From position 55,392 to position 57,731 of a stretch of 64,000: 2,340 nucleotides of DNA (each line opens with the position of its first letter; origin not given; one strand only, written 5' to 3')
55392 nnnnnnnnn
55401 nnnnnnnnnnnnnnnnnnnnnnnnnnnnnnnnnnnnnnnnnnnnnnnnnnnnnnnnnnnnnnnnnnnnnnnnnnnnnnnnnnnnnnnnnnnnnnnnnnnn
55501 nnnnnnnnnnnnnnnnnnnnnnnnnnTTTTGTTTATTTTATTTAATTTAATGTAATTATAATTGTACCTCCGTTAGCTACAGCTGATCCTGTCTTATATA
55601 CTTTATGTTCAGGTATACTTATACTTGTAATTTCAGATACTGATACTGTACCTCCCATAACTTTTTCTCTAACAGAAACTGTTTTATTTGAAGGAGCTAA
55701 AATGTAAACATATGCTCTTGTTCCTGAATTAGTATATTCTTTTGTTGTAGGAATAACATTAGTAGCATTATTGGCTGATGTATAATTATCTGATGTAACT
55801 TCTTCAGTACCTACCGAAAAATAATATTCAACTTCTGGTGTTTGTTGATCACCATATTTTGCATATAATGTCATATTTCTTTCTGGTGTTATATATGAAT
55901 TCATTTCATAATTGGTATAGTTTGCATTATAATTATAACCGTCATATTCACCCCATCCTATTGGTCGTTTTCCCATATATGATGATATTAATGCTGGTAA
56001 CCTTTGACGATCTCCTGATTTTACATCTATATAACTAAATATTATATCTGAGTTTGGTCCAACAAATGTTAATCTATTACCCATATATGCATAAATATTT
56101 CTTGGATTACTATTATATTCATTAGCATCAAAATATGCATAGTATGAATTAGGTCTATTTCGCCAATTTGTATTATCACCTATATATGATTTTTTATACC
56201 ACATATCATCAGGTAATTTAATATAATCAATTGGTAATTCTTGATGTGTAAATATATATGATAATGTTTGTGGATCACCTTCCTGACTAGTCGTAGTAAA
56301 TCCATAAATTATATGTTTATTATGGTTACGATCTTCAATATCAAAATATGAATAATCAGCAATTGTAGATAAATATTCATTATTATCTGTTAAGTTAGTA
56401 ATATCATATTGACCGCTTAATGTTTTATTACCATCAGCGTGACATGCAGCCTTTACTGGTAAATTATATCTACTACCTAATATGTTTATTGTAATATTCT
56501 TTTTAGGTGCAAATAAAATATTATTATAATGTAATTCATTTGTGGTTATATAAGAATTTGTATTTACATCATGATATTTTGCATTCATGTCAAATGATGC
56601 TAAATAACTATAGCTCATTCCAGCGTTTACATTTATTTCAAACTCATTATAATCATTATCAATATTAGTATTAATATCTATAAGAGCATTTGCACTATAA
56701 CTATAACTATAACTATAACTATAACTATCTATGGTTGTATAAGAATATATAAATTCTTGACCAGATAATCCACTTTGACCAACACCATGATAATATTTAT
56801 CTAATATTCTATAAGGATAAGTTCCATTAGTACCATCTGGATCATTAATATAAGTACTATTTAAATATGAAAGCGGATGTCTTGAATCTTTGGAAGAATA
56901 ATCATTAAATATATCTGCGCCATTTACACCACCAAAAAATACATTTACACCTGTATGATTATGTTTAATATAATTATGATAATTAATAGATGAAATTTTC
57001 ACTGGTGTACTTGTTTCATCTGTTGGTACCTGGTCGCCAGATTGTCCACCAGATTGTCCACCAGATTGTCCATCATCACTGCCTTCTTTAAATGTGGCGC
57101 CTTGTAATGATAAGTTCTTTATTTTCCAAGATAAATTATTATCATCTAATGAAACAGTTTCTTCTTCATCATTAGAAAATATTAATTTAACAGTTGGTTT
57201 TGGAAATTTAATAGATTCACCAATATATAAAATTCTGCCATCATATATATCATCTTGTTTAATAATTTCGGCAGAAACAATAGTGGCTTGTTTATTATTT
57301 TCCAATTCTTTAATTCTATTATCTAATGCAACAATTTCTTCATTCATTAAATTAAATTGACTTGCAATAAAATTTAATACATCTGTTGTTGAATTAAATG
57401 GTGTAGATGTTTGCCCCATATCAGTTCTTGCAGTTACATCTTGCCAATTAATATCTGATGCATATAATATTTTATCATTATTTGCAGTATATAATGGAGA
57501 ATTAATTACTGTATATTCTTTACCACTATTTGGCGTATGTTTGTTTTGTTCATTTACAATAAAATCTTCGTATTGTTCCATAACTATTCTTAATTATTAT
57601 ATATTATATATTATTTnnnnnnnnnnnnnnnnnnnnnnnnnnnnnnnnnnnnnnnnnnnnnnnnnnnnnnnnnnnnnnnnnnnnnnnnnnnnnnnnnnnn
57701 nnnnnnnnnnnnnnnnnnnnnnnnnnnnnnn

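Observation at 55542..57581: In-frame simple-sequence repeats inside a putative tail-fibre-like gene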

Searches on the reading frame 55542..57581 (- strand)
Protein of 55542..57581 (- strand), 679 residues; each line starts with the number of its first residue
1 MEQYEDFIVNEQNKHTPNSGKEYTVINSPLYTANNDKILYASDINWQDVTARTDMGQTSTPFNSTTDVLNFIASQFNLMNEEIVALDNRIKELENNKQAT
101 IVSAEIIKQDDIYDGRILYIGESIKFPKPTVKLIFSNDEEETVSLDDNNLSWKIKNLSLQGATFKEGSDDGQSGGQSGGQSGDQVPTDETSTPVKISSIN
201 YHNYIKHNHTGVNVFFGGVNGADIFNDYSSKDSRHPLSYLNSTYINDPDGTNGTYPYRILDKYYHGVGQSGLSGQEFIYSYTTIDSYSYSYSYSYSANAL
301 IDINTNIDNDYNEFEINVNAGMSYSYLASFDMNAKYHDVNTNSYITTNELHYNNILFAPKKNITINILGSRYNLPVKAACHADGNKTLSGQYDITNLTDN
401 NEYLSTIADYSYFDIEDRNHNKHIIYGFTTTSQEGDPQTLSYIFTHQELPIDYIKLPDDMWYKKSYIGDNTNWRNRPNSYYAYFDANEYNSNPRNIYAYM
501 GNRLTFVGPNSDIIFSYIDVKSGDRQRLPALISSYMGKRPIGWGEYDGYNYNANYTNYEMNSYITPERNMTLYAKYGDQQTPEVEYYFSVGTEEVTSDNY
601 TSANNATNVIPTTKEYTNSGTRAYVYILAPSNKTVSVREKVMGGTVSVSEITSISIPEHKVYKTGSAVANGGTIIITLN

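Call 5: search_protein_families(library=pfam, proteins=[window:55542-57581:-], max_evalue=0.1)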
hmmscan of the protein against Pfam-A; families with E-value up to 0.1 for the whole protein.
window:55542-57581:- (679 aa): 1 family
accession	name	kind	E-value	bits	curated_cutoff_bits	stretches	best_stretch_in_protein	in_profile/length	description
PF17456.7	TcpS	-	0.021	15.1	28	1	73-135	21-88/155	Toxin-coregulated pilus protein S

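Call 6: search_protein_families(library=phrogs, proteins=[window:55542-57581:-], max_evalue=0.01)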
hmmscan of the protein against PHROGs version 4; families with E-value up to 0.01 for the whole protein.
window:55542-57581:- (679 aa): 0 families

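Call 11: find_homologous_proteins(query=window:55542-57581:-)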
Query window:55542-57581:- (679 aa): 6 proteins with E <= 0.001 among 8000 candidates.
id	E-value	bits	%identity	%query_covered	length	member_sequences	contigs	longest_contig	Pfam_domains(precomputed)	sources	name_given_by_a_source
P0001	0.0e+0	1116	86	87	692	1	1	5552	-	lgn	-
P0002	4.6e-256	870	68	94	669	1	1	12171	PF09479.17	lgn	-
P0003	5.0e-231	787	59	100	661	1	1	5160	-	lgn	-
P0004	5.0e-171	589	51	100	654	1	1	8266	PF09479.17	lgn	-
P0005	2.8e-136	474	46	100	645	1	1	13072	PF09479.17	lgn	-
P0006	4.4e-115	404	42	100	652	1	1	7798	PF09479.17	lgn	-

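Call 14: find_encoding_contigs(protein=P0001, flank=10000)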
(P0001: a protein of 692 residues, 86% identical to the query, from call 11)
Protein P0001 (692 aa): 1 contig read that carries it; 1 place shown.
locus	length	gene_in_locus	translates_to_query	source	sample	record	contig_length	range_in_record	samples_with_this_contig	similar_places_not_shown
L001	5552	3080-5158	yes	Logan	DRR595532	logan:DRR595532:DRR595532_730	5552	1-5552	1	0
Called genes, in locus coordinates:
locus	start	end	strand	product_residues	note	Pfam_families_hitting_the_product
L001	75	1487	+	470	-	-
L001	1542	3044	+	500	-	-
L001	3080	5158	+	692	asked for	-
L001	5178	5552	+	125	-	?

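Call 15: find_encoding_contigs(protein=window:55542-57581:-, flank=10000)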
Protein window:55542-57581:- (679 aa): 4 contigs read that carry it; 3 places shown.
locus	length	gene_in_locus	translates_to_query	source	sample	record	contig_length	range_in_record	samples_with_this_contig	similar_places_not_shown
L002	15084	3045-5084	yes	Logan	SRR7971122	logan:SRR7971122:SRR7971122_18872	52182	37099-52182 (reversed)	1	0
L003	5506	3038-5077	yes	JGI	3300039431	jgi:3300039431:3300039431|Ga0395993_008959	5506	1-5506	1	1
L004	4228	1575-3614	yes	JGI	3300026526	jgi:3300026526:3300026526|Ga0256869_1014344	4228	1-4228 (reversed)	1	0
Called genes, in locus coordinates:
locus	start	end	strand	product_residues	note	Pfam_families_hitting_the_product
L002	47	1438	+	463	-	-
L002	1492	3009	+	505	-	-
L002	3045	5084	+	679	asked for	-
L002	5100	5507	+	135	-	-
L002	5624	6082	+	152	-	-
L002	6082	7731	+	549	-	-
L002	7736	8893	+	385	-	-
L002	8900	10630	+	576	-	-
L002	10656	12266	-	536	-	PF00036:EF-hand_1 (faint), PF13202:EF-hand_5 (faint), PF13405:EF-hand_6 (faint), PF13499:EF-hand_7 (faint)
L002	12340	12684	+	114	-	-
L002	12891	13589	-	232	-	-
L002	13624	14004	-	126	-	-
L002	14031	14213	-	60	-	-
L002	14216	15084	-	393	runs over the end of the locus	-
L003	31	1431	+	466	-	-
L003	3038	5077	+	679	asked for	-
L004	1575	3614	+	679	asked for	-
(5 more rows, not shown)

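Call 17: find_encoding_contigs(protein=P0002, flank=10000)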
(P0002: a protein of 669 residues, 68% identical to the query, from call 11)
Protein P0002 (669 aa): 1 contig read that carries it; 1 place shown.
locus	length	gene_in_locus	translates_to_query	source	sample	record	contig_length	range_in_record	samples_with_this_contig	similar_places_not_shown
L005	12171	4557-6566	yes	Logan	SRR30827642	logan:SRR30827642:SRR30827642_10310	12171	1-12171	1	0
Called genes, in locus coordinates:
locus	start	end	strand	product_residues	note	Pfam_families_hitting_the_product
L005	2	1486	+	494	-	?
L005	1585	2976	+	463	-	-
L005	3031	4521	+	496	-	-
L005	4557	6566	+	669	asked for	PF09479:Flg_new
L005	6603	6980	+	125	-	-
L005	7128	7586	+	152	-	-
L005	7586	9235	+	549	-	-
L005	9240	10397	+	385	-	-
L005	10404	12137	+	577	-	-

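Call 18: find_encoding_contigs(protein=P0003, flank=10000)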
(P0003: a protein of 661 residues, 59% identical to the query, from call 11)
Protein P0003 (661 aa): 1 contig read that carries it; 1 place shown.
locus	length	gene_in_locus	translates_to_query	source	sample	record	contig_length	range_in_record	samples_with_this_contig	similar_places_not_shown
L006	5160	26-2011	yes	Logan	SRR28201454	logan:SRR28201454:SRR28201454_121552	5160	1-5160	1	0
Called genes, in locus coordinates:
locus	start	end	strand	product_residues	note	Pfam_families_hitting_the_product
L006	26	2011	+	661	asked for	-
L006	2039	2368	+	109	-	-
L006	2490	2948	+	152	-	-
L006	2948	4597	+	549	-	-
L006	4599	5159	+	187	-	?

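Call 19: find_encoding_contigs(protein=P0004, flank=10000)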
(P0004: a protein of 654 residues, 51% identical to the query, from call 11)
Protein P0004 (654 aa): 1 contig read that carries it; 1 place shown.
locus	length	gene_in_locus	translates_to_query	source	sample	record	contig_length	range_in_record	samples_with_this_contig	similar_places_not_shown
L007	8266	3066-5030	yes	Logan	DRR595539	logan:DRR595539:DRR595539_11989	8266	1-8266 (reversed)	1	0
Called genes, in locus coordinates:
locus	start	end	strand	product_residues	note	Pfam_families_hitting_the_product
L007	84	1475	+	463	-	-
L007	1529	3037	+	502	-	-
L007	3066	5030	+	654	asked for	PF09479:Flg_new (weak)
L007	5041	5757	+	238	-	-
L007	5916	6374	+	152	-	-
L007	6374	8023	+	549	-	-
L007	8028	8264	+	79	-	?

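Call 20: find_related_loci(query=A1, collection=viral_contigs, flank=3000)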
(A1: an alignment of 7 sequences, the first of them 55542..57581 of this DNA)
Query A1 (679 aa) in viral_contigs; peptide patterns used: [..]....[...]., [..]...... (x = any residue, [..] = any of these).
126 stretches matched a pattern, but none encodes a relative of the query by tblastn (E <= 1e-3).

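Call 21: find_related_loci(query=A1, collection=metagenome_contigs, flank=3000)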
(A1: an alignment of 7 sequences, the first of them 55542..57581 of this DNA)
Query A1 (679 aa) in metagenome_contigs; peptide patterns used: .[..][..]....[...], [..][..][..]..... (x = any residue, [..] = any of these).
599 stretches matched a pattern, but none encodes a relative of the query by tblastn (E <= 1e-3).

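Call 24: find_encoding_contigs(protein=P0005, flank=10000)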
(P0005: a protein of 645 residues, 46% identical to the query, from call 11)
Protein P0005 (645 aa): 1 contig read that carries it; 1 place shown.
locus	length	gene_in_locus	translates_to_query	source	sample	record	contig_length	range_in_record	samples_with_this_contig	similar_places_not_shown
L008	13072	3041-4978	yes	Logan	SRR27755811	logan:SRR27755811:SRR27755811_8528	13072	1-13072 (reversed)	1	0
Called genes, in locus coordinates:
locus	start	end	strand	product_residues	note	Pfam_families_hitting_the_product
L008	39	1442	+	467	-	-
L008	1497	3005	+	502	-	-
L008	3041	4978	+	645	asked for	PF09479:Flg_new (weak)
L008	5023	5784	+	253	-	-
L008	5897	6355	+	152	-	-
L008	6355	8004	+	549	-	-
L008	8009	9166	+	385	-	-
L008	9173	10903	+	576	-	-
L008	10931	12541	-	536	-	PF00036:EF-hand_1 (faint), PF13202:EF-hand_5 (faint), PF13405:EF-hand_6 (faint), PF13499:EF-hand_7 (faint)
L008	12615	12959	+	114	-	-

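Call 25: find_encoding_contigs(protein=P0006, flank=10000)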
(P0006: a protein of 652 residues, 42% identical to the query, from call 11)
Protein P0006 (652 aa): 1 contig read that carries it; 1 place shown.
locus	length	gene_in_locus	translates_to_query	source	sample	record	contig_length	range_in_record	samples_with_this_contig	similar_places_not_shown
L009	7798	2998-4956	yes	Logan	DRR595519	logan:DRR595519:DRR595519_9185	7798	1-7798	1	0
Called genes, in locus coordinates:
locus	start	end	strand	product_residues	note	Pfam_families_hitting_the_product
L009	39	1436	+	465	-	-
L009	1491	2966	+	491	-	-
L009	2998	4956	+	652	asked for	PF09479:Flg_new (weak)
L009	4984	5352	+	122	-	-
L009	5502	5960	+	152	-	-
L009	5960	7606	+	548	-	-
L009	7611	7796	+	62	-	?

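Call 33: predict_structure(alignment_id=A1)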
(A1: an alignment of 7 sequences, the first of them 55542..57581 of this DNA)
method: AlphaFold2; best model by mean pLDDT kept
length: 679 residues; sequences in the alignment: 7
mean_pLDDT: 46.3   pTM: 0.29
mean pLDDT of the five models: 46.3, 45.0, 41.7, 41.5, 36.9
residues with pLDDT >= 90: 36; 70-90: 84; 50-70: 102; < 50: 457
segments of 3 or more residues with pLDDT < 50: 1-5, 13-43, 92-97, 110-123, 156-310, 317-329, 353-583
pLDDT, mean of each block of 10 residues (from residue 1): 47 45 39 40 53 57 61 63 62 51 67 45 59 77 66 51 25 25 25 25 23 25 29 30 33 28 26 24 32 24 41 51 42 69 70 46 30 29 24 38 36 29 32 35 39 35 36 32 29 27 32 34 39 31 29 34 39 33 68 90 87 88 92 87 78 86 89 88
secondary structure, 60 per line:
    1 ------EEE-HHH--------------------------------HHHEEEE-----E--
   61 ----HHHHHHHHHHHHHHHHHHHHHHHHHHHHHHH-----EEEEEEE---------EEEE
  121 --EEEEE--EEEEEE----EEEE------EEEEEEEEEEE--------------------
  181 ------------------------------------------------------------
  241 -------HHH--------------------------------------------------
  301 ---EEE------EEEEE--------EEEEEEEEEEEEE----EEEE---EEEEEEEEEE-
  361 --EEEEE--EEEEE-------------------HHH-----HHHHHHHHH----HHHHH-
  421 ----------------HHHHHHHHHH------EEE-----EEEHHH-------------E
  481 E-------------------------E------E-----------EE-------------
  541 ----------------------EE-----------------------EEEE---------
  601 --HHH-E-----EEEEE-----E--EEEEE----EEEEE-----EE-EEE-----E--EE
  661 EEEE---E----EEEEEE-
elements in order (helices of 4 or more, strands of 3 or more residues): E7-9 E49-52 H65-95 E101-107 E117-120 E123-127 E130-135 E140-143 E150-160 E304-306 E313-317 E326-338 E343-346 E350-359 E363-367 E370-374 H402-410 H415-419 H437-446 E453-455 E461-463 E588-591 E613-617 E626-630 E635-639 E648-650 E659-664 E673-678

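Call 34: search_protein_representatives(alignment_id=A1)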
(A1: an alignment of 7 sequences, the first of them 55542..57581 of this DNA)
Query: 7 sequences, 667 profile positions. Proteins with E-value up to 0.001 (for the whole library): 2240; up to 1e-10: 499; up to 1e-30: 29. The best 150 are listed.
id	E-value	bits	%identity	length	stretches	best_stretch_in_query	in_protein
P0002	0.0e+00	1095.7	-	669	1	1-667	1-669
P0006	0.0e+00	1018.7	-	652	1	2-666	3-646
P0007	5.3e-77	276.2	-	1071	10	501-589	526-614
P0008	1.3e-59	218.7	-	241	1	451-656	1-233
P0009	8.4e-53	196.3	-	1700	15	520-570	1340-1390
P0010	2.0e-49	185.1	-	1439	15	526-581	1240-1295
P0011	1.1e-45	172.8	-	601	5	509-573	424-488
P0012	1.2e-44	169.3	-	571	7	515-566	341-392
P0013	3.4e-43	164.5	-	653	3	572-666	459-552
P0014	3.0e-42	161.4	-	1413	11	512-575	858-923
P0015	4.8e-42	160.7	-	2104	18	525-567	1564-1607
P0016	5.0e-42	160.6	-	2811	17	469-566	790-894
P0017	1.4e-41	159.1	-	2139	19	526-565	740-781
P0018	6.4e-41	157.0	-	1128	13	527-567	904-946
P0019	2.8e-40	154.9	-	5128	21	513-566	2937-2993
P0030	8.8e-32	126.8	-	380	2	565-665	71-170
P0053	1.1e-25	106.6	-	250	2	568-666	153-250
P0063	3.5e-25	105.0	-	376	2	570-666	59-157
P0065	9.4e-25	103.6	-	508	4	528-666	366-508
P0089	1.8e-22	96.0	-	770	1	570-666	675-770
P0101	9.4e-22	93.6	-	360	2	528-666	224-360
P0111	5.7e-21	91.0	-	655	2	569-666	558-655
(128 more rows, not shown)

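Call 35: list_cluster_members(proteins=[window:55542-57581:-, P0001, P0002, P0003, P0004])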
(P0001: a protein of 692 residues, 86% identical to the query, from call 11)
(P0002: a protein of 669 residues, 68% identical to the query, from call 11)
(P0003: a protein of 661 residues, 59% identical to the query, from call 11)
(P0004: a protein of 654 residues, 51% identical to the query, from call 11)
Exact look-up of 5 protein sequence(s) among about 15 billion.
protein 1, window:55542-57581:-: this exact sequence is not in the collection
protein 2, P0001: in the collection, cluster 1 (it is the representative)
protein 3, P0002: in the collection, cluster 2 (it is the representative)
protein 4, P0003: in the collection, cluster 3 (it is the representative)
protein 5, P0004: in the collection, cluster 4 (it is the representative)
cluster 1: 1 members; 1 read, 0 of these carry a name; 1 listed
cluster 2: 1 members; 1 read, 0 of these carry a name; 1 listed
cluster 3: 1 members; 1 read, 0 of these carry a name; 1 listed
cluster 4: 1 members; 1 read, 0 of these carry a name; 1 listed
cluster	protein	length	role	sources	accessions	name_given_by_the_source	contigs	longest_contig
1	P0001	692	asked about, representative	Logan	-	-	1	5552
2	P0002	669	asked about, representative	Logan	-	-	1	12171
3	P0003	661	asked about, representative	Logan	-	-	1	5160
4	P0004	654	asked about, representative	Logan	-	-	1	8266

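Call 38: fold_search(model_id=the predicted structure, library=pdb)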
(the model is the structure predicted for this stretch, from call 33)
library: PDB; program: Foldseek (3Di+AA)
matches with E <= 10: 460; with E <= 0.001: 0
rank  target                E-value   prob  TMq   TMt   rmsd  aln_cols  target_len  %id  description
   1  8xcj_F                3.7e-02  0.06  0.05  0.07  34.0       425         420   10  Open State of central tail fiber of bacteriophage lambda upon binding to LamB (gpJ713-LamB complex) (released 2024-05-01)
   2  5cyw                  5.1e-02  0.93  0.09  0.33   6.6       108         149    9  Crystal Structure of Vaccinia Virus C7 (released 2015-11-18)
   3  1o7d_C                6.6e-02  0.96  0.08  0.30   4.1        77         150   16  The structure of the bovine lysosomal a-mannosidase suggests a novel mechanism for low pH activation (released 2003-03-20)
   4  8gyr_B                1.7e-01  0.85  0.06  0.20   5.2        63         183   21  Crystal structure of a variable region segment of Leptospira host-interacting outer surface protein, LigA (released 2023-06-28)
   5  5eiy_B                3.2e-01  0.12  0.05  0.05  13.4        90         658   11  Bacterial cellulose synthase bound to a substrate analogue (released 2016-03-09)
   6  2a1s_A                3.2e-01  0.09  0.06  0.10  22.4       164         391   12  Crystal structure of native PARN nuclease domain (released 2005-12-20)
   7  1gw6                  3.3e-01  0.21  0.05  0.06  11.2        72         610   11  STRUCTURE OF LEUKOTRIENE A4 HYDROLASE D375N MUTANT (released 2003-03-06)
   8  9s4j_C                3.3e-01  0.20  0.07  0.20  15.7       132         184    6  Human carboxyhemoglobin bound to Staphylococcus aureus IsdH-N2N3 - 2IsdH:Hbdim complex - 3DVA component 0 right tail (released 2025-11-12)
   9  1h19                  3.9e-01  0.20  0.05  0.06  11.2        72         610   11  STRUCTURE OF [E271Q]LEUKOTRIENE A4 HYDROLASE (released 2002-08-08)
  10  9s3p_G                4.2e-01  0.30  0.08  0.15  13.8       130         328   11  Human carboxyhemoglobin bound to Staphylococcus aureus IsdH-N2N3 - 3IsdH(alpha2beta):Hbtet complex (released 2025-11-12)
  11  3qzl                  4.4e-01  0.28  0.08  0.33  12.3       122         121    7  Staphylococcus aureus IsdA NEAT domain K75A variant in complex with heme (released 2011-08-31)
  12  6u7g_A                4.4e-01  0.06  0.03  0.03  15.2        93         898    8  HCoV-229E RBD Class V in complex with human APN (released 2019-11-13)
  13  3b7s_A                4.9e-01  0.18  0.05  0.06  11.2        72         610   11  [E296Q]LTA4H in complex with RSR substrate (released 2008-09-16)
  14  7vpq_E                4.9e-01  0.06  0.04  0.03  15.4        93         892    6  Structures of a deltacoronavirus spike protein bound to porcine and human receptors indicate the risk of virus adaptat (released 2022-03-16)
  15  6enb_A                5.2e-01  0.16  0.05  0.06  11.2        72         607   11  LTA4 hydrolase (E297Q) mutant in complex with Pro-Gly-Pro peptide (released 2017-12-13)
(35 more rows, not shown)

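Call 39: search_protein_families(library=pfam, proteins=[P0013, P0030, P0053, P0063, P0089, P0111, P0101, P0065, P0008, P0007], max_evalue=0.001)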
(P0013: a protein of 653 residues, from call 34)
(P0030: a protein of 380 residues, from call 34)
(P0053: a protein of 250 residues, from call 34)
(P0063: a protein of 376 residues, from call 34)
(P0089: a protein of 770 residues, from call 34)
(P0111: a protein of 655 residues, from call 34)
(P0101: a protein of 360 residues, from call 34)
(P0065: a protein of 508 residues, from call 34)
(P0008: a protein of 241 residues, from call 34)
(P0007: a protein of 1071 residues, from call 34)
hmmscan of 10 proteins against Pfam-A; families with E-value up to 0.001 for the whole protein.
P0013 (653 aa): 2 families
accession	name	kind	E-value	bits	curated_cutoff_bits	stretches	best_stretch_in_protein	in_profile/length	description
PF02368.24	Big_2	-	1.4e-06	28.6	22.8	0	177-210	35-69/79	Bacterial Ig-like domain (group 2)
PF21461.3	HL_N-beta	-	1.3e-05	25.4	27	0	408-447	14-54/57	Hyaluronate lyase, N-terminal beta-sheet domain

P0030 (380 aa): 1 family
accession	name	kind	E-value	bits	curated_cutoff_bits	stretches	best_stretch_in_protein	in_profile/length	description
PF00404.24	Dockerin_1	-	1.7e-05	25.3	22.9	1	49-74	2-27/57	Dockerin type I domain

P0053 (250 aa): 1 family
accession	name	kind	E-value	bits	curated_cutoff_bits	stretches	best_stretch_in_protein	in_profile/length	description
PF00404.24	Dockerin_1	-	2.9e-05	24.6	22.9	1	29-59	1-24/57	Dockerin type I domain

P0063 (376 aa): 1 family
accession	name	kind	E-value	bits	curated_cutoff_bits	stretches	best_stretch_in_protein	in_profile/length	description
PF00404.24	Dockerin_1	-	3.4e-05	24.4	22.9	1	30-54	1-24/57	Dockerin type I domain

P0089 (770 aa): 1 family
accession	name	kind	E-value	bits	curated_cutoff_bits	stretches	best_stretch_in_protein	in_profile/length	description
PF02368.24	Big_2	-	2.7e-15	56.5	22.8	1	589-664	2-72/79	Bacterial Ig-like domain (group 2)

P0111 (655 aa): 2 families
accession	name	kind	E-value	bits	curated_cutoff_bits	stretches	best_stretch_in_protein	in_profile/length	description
PF09479.16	Flg_new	-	7.5e-18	64.9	27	1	378-442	1-65/65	Listeria-Bacteroides repeat domain (List_Bact_rpt)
PF24119.1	DUF7393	-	0.00014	21.9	27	0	309-339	10-40/48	Domain of unknown function (DUF7393)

P0101 (360 aa): 1 family
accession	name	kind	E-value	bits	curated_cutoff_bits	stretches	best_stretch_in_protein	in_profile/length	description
PF09479.16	Flg_new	-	4.1e-18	65.7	27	2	215-259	20-65/65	Listeria-Bacteroides repeat domain (List_Bact_rpt)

P0065 (508 aa): 1 family
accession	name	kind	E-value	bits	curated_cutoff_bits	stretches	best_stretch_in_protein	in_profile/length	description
PF09479.16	Flg_new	-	1.6e-32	111.8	27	3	330-403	1-65/65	Listeria-Bacteroides repeat domain (List_Bact_rpt)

P0008 (241 aa): 1 family
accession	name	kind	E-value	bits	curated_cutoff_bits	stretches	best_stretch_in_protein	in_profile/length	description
PF09479.16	Flg_new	-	1.7e-09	38.1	27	1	68-117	16-65/65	Listeria-Bacteroides repeat domain (List_Bact_rpt)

P0007 (1071 aa): 5 families
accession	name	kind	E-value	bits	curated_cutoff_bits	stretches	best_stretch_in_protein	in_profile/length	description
PF09479.16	Flg_new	-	6.8e-178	577.5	27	11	119-181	2-64/65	Listeria-Bacteroides repeat domain (List_Bact_rpt)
PF18998.6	Flg_new_2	-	4.9e-30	103.8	23.6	3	321-386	5-71/73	Divergent InlB B-repeat domain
PF22820.2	TcaA_3rd_4th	-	1.9e-05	24.9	27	0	370-385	34-49/73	TcaA protein 3rd/4th domain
PF09923.14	DUF2155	-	2.9e-05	24.5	27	0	268-300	44-76/89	Uncharacterized protein conserved in bacteria (DUF2155)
PF18050.6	Cyclophil_like2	-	0.0002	21.8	22.7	0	38-66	58-86/115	Cyclophilin-like family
